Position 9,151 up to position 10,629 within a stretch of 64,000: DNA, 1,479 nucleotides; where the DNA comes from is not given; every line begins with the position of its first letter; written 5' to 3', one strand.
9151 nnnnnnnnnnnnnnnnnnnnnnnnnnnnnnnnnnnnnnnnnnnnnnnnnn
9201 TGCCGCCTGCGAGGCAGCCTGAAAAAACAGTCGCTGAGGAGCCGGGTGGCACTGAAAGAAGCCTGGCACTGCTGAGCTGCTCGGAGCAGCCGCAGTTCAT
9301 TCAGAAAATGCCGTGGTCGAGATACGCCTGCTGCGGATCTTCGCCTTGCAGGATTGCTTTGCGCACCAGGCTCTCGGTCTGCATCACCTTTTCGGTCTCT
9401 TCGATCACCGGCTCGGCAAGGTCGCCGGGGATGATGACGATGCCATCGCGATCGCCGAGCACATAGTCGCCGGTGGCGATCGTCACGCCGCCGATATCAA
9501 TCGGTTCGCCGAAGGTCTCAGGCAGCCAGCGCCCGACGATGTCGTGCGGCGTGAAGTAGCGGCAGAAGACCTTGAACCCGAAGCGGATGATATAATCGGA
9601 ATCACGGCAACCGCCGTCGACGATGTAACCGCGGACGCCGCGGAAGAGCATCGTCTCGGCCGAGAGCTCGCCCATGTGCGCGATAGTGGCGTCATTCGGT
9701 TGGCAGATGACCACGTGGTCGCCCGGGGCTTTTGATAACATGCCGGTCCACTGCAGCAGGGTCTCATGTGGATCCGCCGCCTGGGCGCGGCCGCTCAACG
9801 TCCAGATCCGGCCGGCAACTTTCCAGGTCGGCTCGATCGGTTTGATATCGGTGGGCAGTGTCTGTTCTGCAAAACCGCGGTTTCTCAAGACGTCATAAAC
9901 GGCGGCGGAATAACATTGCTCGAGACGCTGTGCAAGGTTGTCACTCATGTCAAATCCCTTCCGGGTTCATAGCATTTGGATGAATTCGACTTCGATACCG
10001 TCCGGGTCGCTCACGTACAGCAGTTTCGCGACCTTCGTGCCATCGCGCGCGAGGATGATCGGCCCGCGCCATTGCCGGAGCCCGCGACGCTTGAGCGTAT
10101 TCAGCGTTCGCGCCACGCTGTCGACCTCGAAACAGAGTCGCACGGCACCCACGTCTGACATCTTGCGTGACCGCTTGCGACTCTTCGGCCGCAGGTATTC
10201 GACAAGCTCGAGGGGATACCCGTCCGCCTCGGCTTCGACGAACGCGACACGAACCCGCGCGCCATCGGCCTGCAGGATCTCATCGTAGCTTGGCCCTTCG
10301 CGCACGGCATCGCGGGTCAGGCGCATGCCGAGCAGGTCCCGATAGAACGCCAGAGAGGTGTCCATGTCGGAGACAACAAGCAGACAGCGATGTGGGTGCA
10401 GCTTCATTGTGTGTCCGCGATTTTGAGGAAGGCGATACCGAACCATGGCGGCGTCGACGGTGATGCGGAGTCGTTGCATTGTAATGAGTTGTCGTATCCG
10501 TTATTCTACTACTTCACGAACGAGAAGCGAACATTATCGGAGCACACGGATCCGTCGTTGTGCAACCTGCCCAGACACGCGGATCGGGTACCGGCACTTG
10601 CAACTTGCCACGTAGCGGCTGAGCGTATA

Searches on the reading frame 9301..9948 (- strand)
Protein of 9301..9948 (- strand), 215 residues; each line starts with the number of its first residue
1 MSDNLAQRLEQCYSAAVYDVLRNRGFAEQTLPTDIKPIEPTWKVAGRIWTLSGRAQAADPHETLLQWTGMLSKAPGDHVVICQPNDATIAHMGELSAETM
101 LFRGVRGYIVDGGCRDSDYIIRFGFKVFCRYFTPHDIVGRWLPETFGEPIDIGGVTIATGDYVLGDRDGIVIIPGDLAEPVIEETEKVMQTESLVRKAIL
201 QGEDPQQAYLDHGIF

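Call 3: search_protein_families(library=pfam, proteins=[window:9301-9948:-], max_evalue=0.01)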
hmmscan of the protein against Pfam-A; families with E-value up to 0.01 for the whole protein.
window:9301-9948:- (215 aa): 1 family
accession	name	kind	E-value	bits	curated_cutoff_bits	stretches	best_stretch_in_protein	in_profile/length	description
PF03737.21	RraA-like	-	1.4e-26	93.9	24.5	1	15-172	2-152/152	Aldolase/RraA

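Call 4: search_protein_families(library=ncbifam, proteins=[window:9301-9948:-], max_evalue=0.01)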
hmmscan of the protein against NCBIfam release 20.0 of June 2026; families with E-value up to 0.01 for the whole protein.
window:9301-9948:- (215 aa): 9 families
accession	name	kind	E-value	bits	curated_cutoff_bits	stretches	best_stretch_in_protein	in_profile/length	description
NF006093.0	PRK08245.1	subfamily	6.9e-28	97.6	208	1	2-209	7-221/240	hypothetical protein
NF004850.0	PRK06201.1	subfamily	1.4e-24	86.9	231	1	4-204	18-208/222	hypothetical protein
NF006731.0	PRK09262.1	equivalog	3.5e-21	75.8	179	1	4-203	19-208/229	4-carboxy-4-hydroxy-2-oxoadipate aldolase/oxaloacetate decarboxylase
NF005442.0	PRK07028.1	equivalog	5.8e-19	68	593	1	73-203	287-415/430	bifunctional hexulose-6-phosphate synthase/ribonuclease regulator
NF009399.0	PRK12764.1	equivalog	6.6e-19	68.3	444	1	2-203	269-474/501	fumarylacetoacetate hydrolase family protein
TIGR02798.1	ligK_PcmE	equivalog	5e-16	59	304.5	1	6-202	15-201/222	4-carboxy-4-hydroxy-2-oxoadipate aldolase/oxaloacetate decarboxylase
NF006875.0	PRK09372.1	equivalog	5.7e-06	26.2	136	1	40-177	21-158/161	ribonuclease E activity regulator RraA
NF009134.0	PRK12487.1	equivalog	0.0025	17.5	196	1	80-173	62-154/161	putative 4-hydroxy-4-methyl-2-oxoglutarate aldolase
TIGR01935.1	NOT-MenG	subfamily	0.0043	16.9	123.8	1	87-172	65-149/150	RraA family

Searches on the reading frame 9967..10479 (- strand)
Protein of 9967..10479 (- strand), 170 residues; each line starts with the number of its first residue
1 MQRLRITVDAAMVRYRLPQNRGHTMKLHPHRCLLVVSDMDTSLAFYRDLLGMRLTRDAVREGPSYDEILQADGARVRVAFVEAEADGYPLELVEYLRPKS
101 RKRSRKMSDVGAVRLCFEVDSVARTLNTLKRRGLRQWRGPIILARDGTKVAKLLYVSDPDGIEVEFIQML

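Call 3: search_protein_families(library=pfam, proteins=[window:9967-10479:-], max_evalue=0.01)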
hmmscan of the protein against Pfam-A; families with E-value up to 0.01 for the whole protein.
window:9967-10479:- (170 aa): 5 families
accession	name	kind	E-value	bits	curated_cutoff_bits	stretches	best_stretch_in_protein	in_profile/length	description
PF00903.31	Glyoxalase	-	2.2e-14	54.3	20.6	1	30-166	3-121/121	Glyoxalase/Bleomycin resistance protein/Dioxygenase superfamily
PF13669.12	Glyoxalase_4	-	9.2e-08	32.8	27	1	34-151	5-108/109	Glyoxalase/Bleomycin resistance protein/Dioxygenase superfamily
PF12681.13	Glyoxalase_2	-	0.00047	20.5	30.1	0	32-57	4-29/118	Glyoxalase-like domain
PF18029.7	Glyoxalase_6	-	0.00088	20.3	23.6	1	36-163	6-102/106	Glyoxalase-like domain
PF22677.2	Ble-like_N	-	0.0093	16.1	24.5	0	33-56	6-29/41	Bleomycin resistance protein-like N-terminal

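Call 4: search_protein_families(library=ncbifam, proteins=[window:9967-10479:-], max_evalue=0.01)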
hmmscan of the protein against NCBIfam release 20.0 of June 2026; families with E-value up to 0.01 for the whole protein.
window:9967-10479:- (170 aa): 18 families
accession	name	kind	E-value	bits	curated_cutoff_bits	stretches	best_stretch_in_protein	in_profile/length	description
TIGR00068.2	glyox_I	equivalog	8.5e-11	41.9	120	2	114-168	90-139/143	lactoylglutathione lyase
NF050075.1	SMU1112c_YaeR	equivalog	5.8e-08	33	140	1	30-166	5-123/125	SMU1112c/YaeR family gloxylase I-like metalloprotein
NF007629.0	PRK10291.1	equivalog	1.2e-06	28.5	246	0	32-65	6-37/135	lactoylglutathione lyase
NF008551.0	PRK11478.1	equivalog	2.3e-05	24.8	148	1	30-167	8-127/129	VOC family protein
TIGR03081.1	metmalonyl_epim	equivalog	3.7e-05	24.3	114.95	1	35-167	8-128/129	methylmalonyl-CoA epimerase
NF000094.1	354827590_fosA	exception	0.00014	22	275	1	33-55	9-31/135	FosA family fosfomycin resistance glutathione transferase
NF000496.2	Fos_GSH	equivalog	0.0002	21.4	180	0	34-55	10-31/136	fosfomycin resistance glutathione transferase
NF050074.1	glyox_I_GloA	exception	0.00029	21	165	1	30-168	4-121/121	lactoylglutathione lyase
TIGR02295.1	HpaD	equivalog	0.00068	18.9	321.4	0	32-56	8-32/298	3,4-dihydroxyphenylacetate 2,3-dioxygenase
TIGR03211.1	catechol_2_3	equivalog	0.00078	18.8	320.2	0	28-56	4-32/303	catechol 2,3-dioxygenase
NF032892.0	fosA7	exception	0.00087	19.4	305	1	33-55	9-31/140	FosA7 family fosfomycin resistance glutathione transferase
NF000221.4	FosA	exception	0.0017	18.2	250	1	33-55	9-31/137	FosA family fosfomycin resistance glutathione transferase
NF000075.1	299782351_fosA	exception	0.0018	18.3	275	0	33-55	9-31/138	FosA3/FosA4 family fosfomycin resistance glutathione transferase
NF033933.0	fosA8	exception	0.0022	18.3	300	0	33-56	9-32/138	FosA8 family fosfomycin resistance glutathione transferase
NF000495.1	FosK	exception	0.0022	17.8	280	1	34-55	10-31/132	fosfomycin resistance glutathione transferase FosK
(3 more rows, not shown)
